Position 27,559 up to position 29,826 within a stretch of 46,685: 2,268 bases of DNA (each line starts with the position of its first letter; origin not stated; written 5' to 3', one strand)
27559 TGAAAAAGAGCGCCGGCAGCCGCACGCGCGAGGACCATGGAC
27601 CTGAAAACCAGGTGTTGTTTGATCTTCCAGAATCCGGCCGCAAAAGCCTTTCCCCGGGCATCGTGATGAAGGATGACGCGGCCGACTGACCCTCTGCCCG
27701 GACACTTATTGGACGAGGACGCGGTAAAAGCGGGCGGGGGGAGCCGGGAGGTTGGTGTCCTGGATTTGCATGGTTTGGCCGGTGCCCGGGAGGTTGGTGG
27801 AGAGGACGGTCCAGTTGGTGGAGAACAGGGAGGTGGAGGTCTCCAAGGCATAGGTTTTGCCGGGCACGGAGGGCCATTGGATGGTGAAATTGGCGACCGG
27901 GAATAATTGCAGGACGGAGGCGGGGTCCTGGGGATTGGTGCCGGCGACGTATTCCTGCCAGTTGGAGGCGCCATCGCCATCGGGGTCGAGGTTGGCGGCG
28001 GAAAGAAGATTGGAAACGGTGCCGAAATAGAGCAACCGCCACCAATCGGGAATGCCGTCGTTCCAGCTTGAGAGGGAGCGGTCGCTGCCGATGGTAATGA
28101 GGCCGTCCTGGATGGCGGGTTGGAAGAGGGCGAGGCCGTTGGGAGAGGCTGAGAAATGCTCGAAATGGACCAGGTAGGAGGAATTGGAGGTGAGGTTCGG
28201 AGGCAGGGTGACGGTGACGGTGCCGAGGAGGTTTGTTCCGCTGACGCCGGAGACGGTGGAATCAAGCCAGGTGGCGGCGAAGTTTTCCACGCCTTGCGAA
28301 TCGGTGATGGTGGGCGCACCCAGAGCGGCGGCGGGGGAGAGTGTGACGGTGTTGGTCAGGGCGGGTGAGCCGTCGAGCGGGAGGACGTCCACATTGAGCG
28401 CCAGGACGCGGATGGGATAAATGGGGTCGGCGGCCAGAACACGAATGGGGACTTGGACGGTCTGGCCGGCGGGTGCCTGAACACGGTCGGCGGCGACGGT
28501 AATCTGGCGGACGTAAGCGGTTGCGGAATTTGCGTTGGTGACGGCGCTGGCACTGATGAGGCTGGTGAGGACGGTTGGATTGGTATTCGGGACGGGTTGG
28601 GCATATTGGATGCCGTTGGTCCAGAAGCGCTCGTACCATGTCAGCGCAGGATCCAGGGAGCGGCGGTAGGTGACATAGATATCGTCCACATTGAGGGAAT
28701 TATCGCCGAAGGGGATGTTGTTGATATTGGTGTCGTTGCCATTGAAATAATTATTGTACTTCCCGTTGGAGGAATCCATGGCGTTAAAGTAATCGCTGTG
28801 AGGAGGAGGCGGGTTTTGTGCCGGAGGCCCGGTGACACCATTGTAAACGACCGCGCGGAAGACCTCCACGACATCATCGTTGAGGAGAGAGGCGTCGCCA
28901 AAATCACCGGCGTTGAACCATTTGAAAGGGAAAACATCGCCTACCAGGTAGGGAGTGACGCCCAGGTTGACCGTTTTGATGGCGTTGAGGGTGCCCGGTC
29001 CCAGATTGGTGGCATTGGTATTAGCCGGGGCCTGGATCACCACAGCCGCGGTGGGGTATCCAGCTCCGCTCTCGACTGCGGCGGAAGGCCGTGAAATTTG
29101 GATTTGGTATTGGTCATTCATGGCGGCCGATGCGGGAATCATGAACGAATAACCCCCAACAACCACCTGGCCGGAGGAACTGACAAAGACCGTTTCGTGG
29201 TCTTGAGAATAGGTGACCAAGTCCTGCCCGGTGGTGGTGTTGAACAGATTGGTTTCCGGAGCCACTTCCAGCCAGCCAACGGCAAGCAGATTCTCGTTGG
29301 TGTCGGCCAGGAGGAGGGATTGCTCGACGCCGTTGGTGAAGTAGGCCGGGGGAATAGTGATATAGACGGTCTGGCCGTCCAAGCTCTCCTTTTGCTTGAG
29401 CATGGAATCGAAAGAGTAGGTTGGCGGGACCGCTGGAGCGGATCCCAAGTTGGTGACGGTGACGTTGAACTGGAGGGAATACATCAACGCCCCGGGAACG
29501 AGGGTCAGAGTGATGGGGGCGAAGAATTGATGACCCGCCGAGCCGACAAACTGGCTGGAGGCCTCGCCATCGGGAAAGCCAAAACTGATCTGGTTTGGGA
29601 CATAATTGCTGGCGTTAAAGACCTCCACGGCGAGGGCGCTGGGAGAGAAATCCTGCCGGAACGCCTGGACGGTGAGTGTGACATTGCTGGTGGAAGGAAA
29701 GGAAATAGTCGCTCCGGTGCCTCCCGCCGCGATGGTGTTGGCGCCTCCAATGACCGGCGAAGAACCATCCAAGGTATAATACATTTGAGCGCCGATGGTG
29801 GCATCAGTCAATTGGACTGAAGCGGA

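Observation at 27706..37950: PilN-PilO-PilP-secretin module locked into one operon with two giant NHL/cohesin/dockerin-like secreted paralogs, with no PilM, ATPase, platform or pilin genes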

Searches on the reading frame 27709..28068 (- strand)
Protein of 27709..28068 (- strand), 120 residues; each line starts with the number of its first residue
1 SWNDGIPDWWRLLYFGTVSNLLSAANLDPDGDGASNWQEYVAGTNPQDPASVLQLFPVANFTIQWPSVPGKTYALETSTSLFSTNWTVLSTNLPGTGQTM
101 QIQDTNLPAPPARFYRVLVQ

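Call 61: search_protein_representatives(protein=window:27709-28068:-)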
Query: 120 residues. Proteins with E-value up to 0.001 (for the whole library): 22893; up to 1e-10: 3761; up to 1e-30: 83. The best 150 are listed.
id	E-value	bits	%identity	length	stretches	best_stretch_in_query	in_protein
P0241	7.0e-62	223.5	44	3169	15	3-65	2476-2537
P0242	3.5e-60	218.0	44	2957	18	3-117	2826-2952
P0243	2.4e-59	215.3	46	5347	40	3-47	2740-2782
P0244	1.7e-58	212.6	81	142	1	1-120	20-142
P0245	4.7e-56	204.7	40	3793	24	3-57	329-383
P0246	6.1e-56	204.3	46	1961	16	2-50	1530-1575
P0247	1.6e-55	203.0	41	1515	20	3-71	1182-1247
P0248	3.0e-55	202.1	44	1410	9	27-118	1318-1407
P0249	3.4e-45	169.6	41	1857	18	4-51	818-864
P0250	4.4e-45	169.2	41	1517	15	3-50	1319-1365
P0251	2.3e-44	166.9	41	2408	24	3-55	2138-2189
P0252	4.5e-44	166.0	42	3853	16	3-106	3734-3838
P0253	8.6e-44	165.1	39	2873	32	3-51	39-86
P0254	4.5e-43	162.7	43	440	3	3-118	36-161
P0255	1.4e-42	161.2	55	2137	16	27-53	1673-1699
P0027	2.0e-38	147.7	70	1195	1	1-119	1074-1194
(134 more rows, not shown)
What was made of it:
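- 27709..28068 (-): giant 2 C-terminal tail (aa 1076-1195): TSP3-like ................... repeat plus a small beta-sandwich ending FYRV. The same 120 aa hit 22,893 representative protein clusters and often sit at the extreme C-terminus of unrelated proteins (call 61).
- The modular build (NHL, CHB_HEX_C Ig, cohesin, and a C-terminal tail shared with thousands of large proteins, call 61) is typical of surface proteins. Their C-terminal tail is shared with thousands of unrelated proteins (call 61).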

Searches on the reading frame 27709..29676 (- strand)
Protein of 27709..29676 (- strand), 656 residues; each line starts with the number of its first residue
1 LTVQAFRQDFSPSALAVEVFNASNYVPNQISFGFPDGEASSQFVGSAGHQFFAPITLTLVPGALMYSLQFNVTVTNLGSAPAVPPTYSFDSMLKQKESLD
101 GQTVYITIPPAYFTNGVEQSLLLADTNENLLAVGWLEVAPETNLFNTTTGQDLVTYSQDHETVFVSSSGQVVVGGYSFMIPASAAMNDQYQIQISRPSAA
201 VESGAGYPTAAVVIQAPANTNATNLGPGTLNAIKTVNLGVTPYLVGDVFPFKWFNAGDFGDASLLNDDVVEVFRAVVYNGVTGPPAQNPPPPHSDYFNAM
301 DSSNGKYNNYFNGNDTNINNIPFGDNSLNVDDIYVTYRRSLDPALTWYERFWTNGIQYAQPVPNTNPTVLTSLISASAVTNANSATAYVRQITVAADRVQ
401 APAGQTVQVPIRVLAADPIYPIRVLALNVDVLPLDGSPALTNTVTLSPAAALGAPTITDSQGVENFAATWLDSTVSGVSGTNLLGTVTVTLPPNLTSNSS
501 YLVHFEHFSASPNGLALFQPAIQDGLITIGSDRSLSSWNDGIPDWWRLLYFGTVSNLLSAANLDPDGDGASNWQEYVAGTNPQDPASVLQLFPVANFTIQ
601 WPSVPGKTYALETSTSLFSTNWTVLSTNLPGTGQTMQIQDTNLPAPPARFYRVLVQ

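Call 31: search_solved_structures(query=window:27709-29676:-, max_evalue=1)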
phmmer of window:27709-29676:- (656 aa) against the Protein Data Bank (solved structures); distinct sequences matched with E-value up to 1: 0.
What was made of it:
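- Tried and rejected: Direct sequence search of the giant's C-terminal half against the PDB gave no hit (call 31).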

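Call 40: predict_structure(alignment_id=A2)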
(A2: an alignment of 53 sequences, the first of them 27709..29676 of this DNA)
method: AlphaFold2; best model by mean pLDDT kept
length: 656 residues; sequences in the alignment: 53
mean_pLDDT: 88.0   pTM: 0.86
mean pLDDT of the five models: 88.0, 87.3, 87.4, 85.6, 83.3
residues with pLDDT >= 90: 442; 70-90: 142; 50-70: 47; < 50: 25
segments of 3 or more residues with pLDDT < 50: 281-285, 367-386
pLDDT, mean of each block of 10 residues (from residue 1): 72 70 77 94 96 97 93 97 95 87 85 87 94 87 77 93 93 97 97 95 68 83 68 95 97 97 95 88 57 94 85 88 94 97 93 93 65 36 50 95 97 91 96 93 96 96 94 95 97 95 96 94 94 95 96 94 93 92 88 77 90 88 91 87 72 90
secondary structure, 60 per line:
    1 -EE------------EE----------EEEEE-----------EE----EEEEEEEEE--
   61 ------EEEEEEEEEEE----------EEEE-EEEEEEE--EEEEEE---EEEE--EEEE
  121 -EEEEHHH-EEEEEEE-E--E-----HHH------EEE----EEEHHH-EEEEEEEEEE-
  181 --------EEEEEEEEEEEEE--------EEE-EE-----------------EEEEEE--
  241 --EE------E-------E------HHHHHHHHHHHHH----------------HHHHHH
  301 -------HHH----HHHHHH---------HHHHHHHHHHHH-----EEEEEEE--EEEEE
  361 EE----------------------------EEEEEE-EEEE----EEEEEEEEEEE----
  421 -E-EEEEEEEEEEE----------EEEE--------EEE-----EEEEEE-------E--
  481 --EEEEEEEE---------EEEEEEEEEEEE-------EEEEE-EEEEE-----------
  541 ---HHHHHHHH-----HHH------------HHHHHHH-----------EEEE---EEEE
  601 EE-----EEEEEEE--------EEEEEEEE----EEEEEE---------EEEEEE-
elements in order: E28-32 E50-58 E67-77 E88-91 E93-99 E102-107 E111-114 E117-120 E122-125 E130-136 E156-158 E163-165 E170-179 E189-201 E210-212 E233-238 H266-278 H295-300 H315-320 H330-341 E347-353 E356-362 E391-396 E398-401 E406-416 E424-434 E445-448 E457-459 E465-470 E483-490 E500-511 E519-523 E525-529 H544-551 H572-578 E590-593 E597-602 E608-614 E623-630 E635-640 E650-655
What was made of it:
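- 29041..29595 (-): giant 2 first cohesin-fold module (about aa 567-751; boundaries approximate). AlphaFold2 model of aa 540-1195 has pLDDT 88 and pTM 0.86, with a beta-sandwich at model residues 28-212 (call 40).
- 28090..28506 (-): giant 2 second cohesin-fold module (about aa 930-1068; boundaries approximate). Beta-sandwich at model residues 391-529 (call 40).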

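Call 42: fold_search(model_id=the predicted structure, library=pdb)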
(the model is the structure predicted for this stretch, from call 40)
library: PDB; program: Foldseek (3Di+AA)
matches with E <= 10: 1866; with E <= 0.001: 134
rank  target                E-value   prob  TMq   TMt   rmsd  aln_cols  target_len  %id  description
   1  6kgd_A                2.0e-09  1.00  0.18  0.72   3.3       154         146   16  Crystal structure of CaDoc0917(R49D)-CaCohA2 complex at pH 8.0 (released 2020-07-08)
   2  6kgc_A                2.8e-09  1.00  0.18  0.73   3.4       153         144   15  Crystal structure of CaDoc0917(R49D)-CaCohA2 complex at pH 5.4 (released 2020-07-08)
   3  6kgf_C                3.4e-09  1.00  0.18  0.72   3.2       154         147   16  Crystal structure of CaDoc0917(R16D)-CaCohA2 complex at pH 8.2 (released 2020-07-08)
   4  6kgf_A                9.7e-09  1.00  0.18  0.74   3.4       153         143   14  Crystal structure of CaDoc0917(R16D)-CaCohA2 complex at pH 8.2 (released 2020-07-08)
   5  5nrm_A                1.4e-08  1.00  0.18  0.77   3.4       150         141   11  Crystal structure of the sixth cohesin from Acetivibrio cellulolyticus' scaffoldin B in complex with Cel5 dockerin S51 (released 2018-01-31)
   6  2xdh                  2.0e-08  1.00  0.17  0.71   3.7       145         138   18  Non-cellulosomal cohesin from the hyperthermophilic archaeon Archaeoglobus fulgidus (released 2010-05-26)
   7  4dh2_C                7.3e-08  1.00  0.18  0.67   3.7       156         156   15  Crystal structure of Coh-OlpC(Cthe_0452)-Doc435(Cthe_0435) complex: A novel type I Cohesin-Dockerin complex from Clost (released 2012-11-28)
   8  6kge_A                8.1e-08  1.00  0.18  0.75   3.3       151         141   16  Crystal structure of CaDoc0917(R16D)-CaCohA2 complex at pH 5.5 (released 2020-07-08)
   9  4dh2_A                1.0e-07  1.00  0.18  0.67   3.6       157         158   15  Crystal structure of Coh-OlpC(Cthe_0452)-Doc435(Cthe_0435) complex: A novel type I Cohesin-Dockerin complex from Clost (released 2012-11-28)
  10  1aoh_A                1.1e-07  1.00  0.18  0.73   3.3       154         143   14  SINGLE COHESIN DOMAIN FROM THE SCAFFOLDING PROTEIN CIPA OF THE CLOSTRIDIUM THERMOCELLUM CELLULOSOME (released 1998-07-08)
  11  2vn6_A                1.1e-07  1.00  0.18  0.71   2.7       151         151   13  The Clostridium cellulolyticum dockerin displays a dual binding mode for its cohesin partner (released 2008-05-13)
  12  1g1k_A                1.1e-07  1.00  0.18  0.74   3.1       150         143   13  COHESIN MODULE FROM THE CELLULOSOME OF CLOSTRIDIUM CELLULOLYTICUM (released 2000-11-22)
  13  5lxv_C                1.1e-07  1.00  0.18  0.60   4.7       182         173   18  Crystal structure of Ruminococcus flavefaciens scaffoldin C cohesin in complex with a dockerin from an uncharacterized (released 2016-10-19)
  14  4ums                  1.1e-07  1.00  0.17  0.65   4.6       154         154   15  The crystal structure of the seventh ScaB type I cohesin from Pseudobacteroides cellulosolvens (released 2015-05-06)
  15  5nrk_A                1.2e-07  1.00  0.18  0.76   3.0       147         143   12  Crystal structure of the sixth cohesin from Acetivibrio cellulolyticus' scaffoldin B in complex with Cel5 dockerin S15 (released 2018-01-31)
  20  3l8q_A                1.9e-07  1.00  0.16  0.27  18.2       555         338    9  Structure analysis of the type II cohesin dyad from the adaptor ScaA scaffoldin of Acetivibrio cellulolyticus (released 2010-05-05)
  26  3l8q_D                3.0e-07  1.00  0.17  0.29  18.7       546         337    9  Structure analysis of the type II cohesin dyad from the adaptor ScaA scaffoldin of Acetivibrio cellulolyticus (released 2010-05-05)
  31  3l8q_B                6.4e-07  1.00  0.17  0.28  17.3       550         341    9  Structure analysis of the type II cohesin dyad from the adaptor ScaA scaffoldin of Acetivibrio cellulolyticus (released 2010-05-05)
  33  3l8q_C                8.4e-07  1.00  0.16  0.27  18.4       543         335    9  Structure analysis of the type II cohesin dyad from the adaptor ScaA scaffoldin of Acetivibrio cellulolyticus (released 2010-05-05)
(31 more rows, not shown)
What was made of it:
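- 29041..29595 (-): The cohesin dyad 3l8q aligns over about 550 columns but loosely (rmsd about 18 A, TM about 0.27) (call 42).
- On Cohesin-dockerin (cellulosome-type) assembly: The fold is met: Foldseek E 2e-9, TM up to 0.77 on a pLDDT-88 model (calls 40, 42).
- Closest known: Cohesin modules of cellulosomal scaffoldins and non-cellulosomal cohesins. Same: A cohesin dyad (3l8q) also matches, though loosely (rmsd about 18 A) (call 42).
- Checked: Cohesin is invisible to Pfam, but an AlphaFold2 model (pLDDT 88) matches dozens of cohesins (calls 40, 42).
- Folds: cohesin matches at E 2e-9 and TM up to 0.77 (calls 40, 42). The cohesin fold is real (call 42).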

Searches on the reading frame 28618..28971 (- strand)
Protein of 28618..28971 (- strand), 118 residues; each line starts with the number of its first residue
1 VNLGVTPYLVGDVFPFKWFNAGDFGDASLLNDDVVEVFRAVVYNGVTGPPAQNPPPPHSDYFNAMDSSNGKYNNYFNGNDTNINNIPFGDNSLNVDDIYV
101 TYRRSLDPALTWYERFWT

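Call 45: search_solved_structures(query=A6, max_evalue=10, show_alignments=2)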
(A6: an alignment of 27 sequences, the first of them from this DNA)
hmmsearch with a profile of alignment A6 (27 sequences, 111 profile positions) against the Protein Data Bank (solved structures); distinct sequences matched with E-value up to 10: 17.
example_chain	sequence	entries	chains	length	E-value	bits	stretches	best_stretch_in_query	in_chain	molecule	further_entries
9e2g_0S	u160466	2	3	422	0.36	14.4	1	80-110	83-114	EF-hand domain-containing protein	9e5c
6w09_A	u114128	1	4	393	0.54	13.9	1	51-91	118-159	E1 glycoprotein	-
9bhh_A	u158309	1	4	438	0.62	13.7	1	51-91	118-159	E1 glycoprotein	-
6nk7_A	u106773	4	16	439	0.63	13.7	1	51-91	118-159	E1 glycoprotein | chikungunya virus E1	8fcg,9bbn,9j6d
2xfb_A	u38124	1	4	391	0.81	13.3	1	52-91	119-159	E1 ENVELOPE GLYCOPROTEIN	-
6nk5_A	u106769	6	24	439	0.82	13.3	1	52-91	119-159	E1 glycoprotein | E1 envelope protein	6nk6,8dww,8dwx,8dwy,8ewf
3j2w_A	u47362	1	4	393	0.82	13.3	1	52-91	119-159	Glycoprotein E1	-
3n40_F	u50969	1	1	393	0.82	13.3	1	52-91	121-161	E1 envelope glycoprotein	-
7cvy_F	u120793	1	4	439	0.94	13.1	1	52-91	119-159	E1 glycoprotein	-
7cvz_D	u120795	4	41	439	0.99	13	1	52-91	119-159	E1 glycoprotein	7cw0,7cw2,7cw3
6jo8_B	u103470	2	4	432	1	13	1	52-91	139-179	CHIKV E1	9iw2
2xfc_A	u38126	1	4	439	1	13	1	52-91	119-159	E1 ENVELOPE GLYCOPROTEIN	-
9ixi_A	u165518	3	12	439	1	13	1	52-91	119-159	CHIKV E1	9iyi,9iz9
5any_A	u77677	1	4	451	1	13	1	52-91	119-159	E1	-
9ixa_B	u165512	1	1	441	1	13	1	52-91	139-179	CHIKV E1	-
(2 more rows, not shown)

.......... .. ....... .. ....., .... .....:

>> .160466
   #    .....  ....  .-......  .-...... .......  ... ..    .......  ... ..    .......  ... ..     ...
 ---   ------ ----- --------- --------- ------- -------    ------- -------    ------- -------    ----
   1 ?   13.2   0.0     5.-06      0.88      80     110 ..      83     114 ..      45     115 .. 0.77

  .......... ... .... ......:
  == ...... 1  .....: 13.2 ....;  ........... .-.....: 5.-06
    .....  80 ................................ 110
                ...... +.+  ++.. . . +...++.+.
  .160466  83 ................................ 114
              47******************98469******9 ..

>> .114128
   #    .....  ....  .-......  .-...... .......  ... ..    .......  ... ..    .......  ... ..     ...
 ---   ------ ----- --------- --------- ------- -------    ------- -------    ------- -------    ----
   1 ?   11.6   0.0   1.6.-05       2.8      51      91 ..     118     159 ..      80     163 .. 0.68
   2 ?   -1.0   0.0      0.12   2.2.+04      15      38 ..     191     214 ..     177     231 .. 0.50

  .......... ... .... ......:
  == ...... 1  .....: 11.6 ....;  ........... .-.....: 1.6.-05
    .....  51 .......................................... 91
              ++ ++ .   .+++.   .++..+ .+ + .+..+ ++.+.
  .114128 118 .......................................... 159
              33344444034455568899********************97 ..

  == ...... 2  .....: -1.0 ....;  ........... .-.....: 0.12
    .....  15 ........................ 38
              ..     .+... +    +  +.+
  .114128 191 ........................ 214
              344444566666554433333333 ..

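Call 46: search_protein_families(library=pfam, alignment_id=A6, max_evalue=10)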
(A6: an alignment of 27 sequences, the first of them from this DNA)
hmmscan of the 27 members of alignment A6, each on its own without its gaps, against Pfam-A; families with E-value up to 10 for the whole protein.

A. member 1, seq(118 aa): 0 families

B. families by the number of members that match (of 27 scanned): 3 families
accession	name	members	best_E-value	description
PF19980.4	DUF6416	2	0.12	Family of unknown function (DUF6416)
PF08408.16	DNA_pol_B_3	1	0.22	DNA polymerase family B viral insert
PF17148.9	DUF5117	1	0.31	Domain of unknown function (DUF5117)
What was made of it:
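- On Cohesin-dockerin (cellulosome-type) assembly: No Pfam Dockerin hit in 27 family members at E<=10 (call 46).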

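Call 52: predict_structure(alignment_id=A6)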
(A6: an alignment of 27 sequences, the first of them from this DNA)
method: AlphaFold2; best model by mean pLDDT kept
length: 118 residues; sequences in the alignment: 27
mean_pLDDT: 67.8   pTM: 0.61
mean pLDDT of the five models: 67.8, 63.9, 59.4, 58.4, 57.8
residues with pLDDT >= 90: 1; 70-90: 58; 50-70: 41; < 50: 18
segments of 3 or more residues with pLDDT < 50: 19-25, 43-51
pLDDT, mean of each block of 10 residues (from residue 1): 61 55 51 56 46 66 84 71 87 83 80 77
secondary structure, 60 per line:
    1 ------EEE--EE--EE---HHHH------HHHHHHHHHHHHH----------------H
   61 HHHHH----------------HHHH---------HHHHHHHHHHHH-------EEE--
elements in order: E7-9 H21-24 H31-43 H60-65 H82-85 H95-106 E114-116

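Call 54: fold_search(model_id=the predicted structure, library=pdb)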
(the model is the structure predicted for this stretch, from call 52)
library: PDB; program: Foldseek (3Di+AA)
matches with E <= 10: 1; with E <= 0.001: 0
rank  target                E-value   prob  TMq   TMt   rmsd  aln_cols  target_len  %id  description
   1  4wsb_C                7.3e+00  0.01  0.15  0.05  13.0       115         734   16  Bat Influenza A polymerase with bound vRNA promoter (released 2014-11-19)
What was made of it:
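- On Cohesin-dockerin (cellulosome-type) assembly: The isolated model has pLDDT 68 and no Foldseek match (calls 52, 54).
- Dockerin is unsupported (calls 45, 46, 52, 54).
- Tried and rejected: Dockerin was tested four ways, all negative: Pfam on 27 members, a PDB profile, an isolated AlphaFold2 model, and Foldseek (calls 45, 46, 52, 54).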
